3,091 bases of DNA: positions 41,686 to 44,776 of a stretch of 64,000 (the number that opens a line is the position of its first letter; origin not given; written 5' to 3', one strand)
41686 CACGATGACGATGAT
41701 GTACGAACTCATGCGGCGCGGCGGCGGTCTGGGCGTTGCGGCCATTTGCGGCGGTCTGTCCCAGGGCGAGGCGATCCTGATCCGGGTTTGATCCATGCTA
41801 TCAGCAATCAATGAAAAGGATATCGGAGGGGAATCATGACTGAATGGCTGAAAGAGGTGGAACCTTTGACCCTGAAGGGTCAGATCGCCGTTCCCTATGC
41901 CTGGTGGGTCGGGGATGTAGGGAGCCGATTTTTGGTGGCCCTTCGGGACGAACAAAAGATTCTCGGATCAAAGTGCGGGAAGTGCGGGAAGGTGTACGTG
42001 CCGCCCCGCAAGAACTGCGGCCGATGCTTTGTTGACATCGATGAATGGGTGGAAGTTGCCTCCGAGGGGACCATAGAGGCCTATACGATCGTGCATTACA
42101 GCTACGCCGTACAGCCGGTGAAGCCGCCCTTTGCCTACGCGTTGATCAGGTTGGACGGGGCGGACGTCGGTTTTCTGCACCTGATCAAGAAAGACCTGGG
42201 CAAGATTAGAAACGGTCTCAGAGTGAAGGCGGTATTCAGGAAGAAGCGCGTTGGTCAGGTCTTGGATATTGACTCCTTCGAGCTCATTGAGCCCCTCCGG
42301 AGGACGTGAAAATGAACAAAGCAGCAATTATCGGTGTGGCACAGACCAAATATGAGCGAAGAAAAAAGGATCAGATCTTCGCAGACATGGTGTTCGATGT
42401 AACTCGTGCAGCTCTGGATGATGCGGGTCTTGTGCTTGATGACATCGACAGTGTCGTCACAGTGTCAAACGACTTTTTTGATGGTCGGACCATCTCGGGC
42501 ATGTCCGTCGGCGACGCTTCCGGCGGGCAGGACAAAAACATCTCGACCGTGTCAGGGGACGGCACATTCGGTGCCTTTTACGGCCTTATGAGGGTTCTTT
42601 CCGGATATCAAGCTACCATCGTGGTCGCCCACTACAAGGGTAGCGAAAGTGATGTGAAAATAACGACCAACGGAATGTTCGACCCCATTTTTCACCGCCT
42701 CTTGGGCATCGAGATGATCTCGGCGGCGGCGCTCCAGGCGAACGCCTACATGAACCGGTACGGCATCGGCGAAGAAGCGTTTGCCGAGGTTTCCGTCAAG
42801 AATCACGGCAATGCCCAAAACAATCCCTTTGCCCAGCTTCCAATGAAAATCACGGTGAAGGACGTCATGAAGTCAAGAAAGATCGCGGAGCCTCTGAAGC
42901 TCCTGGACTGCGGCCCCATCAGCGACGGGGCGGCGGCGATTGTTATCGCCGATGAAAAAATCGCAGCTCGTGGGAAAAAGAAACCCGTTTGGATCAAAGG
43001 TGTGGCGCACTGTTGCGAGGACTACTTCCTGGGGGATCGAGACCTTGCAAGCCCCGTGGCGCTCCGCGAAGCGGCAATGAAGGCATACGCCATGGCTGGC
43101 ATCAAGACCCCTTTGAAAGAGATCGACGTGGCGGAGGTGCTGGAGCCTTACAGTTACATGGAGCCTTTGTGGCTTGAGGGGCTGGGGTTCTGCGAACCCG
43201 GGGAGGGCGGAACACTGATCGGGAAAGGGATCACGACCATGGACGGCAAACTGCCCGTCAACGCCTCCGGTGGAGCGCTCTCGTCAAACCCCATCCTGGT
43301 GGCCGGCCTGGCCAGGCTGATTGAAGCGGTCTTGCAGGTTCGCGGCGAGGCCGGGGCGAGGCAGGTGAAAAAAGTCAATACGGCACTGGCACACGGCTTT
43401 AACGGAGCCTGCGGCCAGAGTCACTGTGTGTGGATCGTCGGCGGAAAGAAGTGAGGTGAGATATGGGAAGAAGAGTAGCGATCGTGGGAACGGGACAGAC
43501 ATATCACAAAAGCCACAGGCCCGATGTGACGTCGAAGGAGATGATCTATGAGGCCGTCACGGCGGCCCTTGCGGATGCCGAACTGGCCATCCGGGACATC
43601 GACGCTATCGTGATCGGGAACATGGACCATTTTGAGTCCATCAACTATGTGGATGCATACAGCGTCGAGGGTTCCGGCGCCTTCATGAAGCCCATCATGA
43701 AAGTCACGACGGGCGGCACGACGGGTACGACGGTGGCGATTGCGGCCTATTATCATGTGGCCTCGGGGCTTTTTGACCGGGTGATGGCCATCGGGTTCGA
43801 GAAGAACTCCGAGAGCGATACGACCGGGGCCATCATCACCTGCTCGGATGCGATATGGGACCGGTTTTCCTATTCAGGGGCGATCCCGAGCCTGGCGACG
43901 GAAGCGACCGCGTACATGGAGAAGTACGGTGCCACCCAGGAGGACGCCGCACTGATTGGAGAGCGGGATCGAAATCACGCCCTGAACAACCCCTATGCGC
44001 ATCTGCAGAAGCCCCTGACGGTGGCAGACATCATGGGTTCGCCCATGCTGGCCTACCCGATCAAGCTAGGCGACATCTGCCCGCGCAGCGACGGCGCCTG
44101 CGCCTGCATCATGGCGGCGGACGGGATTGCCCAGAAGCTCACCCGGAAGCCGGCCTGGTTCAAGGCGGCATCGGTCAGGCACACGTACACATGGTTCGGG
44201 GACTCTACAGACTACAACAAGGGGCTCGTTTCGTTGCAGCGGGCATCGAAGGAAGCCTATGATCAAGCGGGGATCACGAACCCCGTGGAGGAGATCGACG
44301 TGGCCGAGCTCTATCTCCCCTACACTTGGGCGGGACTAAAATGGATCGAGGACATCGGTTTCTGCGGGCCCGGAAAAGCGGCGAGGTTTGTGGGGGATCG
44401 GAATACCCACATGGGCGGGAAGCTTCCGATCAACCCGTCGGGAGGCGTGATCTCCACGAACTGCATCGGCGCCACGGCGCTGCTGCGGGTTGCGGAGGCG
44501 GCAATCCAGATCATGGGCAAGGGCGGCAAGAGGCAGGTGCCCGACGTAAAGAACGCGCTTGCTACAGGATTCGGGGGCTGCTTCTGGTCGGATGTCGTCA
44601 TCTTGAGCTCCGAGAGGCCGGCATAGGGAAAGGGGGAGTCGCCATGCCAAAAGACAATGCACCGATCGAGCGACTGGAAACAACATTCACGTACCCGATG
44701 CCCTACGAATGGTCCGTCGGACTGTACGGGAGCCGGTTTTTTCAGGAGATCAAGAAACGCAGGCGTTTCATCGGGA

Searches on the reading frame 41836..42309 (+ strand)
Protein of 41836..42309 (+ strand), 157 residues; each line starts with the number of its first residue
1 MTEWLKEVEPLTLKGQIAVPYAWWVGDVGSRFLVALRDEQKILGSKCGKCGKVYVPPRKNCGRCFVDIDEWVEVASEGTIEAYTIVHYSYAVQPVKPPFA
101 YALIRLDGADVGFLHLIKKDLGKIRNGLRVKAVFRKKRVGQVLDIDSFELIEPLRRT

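Call 46: search_protein_families(library=pfam, proteins=[window:41836-42309:+], max_evalue=0.00001)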
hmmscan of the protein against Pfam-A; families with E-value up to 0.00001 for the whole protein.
window:41836-42309:+ (157 aa): 2 families
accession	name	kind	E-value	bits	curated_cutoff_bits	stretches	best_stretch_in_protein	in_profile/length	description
PF01796.24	OB_ChsH2_C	-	5.8e-14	52.2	27.1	1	71-135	1-65/65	ChsH2, C-terminal OB-fold domain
PF12172.15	zf-ChsH2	-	1.3e-09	38.1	23.2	1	37-67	4-34/37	ChsH2, rubredoxin-like zinc ribbon domain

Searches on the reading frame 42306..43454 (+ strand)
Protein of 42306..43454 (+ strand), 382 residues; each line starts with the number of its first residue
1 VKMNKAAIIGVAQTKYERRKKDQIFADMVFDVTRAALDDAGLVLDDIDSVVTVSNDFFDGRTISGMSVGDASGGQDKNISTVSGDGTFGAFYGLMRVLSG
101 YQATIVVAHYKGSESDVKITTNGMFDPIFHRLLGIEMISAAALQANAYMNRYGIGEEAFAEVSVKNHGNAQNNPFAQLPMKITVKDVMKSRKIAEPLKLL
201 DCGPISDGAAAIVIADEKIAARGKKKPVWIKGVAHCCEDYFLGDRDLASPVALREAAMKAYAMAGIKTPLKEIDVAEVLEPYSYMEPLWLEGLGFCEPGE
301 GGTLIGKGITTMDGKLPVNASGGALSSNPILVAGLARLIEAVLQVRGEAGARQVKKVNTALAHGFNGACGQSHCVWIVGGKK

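Call 46: search_protein_families(library=pfam, proteins=[window:42306-43454:+], max_evalue=0.00001)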
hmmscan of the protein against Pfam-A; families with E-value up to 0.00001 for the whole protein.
window:42306-43454:+ (382 aa): 2 families
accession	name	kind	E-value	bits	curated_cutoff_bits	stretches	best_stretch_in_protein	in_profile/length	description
PF22691.2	Thiolase_C_1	-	5.3e-37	127.2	28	1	245-378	13-142/144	Thiolase C-terminal domain-like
PF00108.29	Thiolase_N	-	5.1e-07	29.8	26.4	1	133-217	147-259/260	Thiolase, N-terminal domain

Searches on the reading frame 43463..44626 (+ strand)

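Call 46: search_protein_families(library=pfam, proteins=[window:43463-44626:+], max_evalue=0.00001)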
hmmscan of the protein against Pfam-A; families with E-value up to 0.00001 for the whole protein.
window:43463-44626:+ (387 aa): 2 families
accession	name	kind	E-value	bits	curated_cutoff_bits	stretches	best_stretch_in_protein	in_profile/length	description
PF22691.2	Thiolase_C_1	-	3.2e-35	121.4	28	1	256-381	18-141/144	Thiolase C-terminal domain-like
PF00108.29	Thiolase_N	-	2.1e-06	27.8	26.4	1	5-160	1-171/260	Thiolase, N-terminal domain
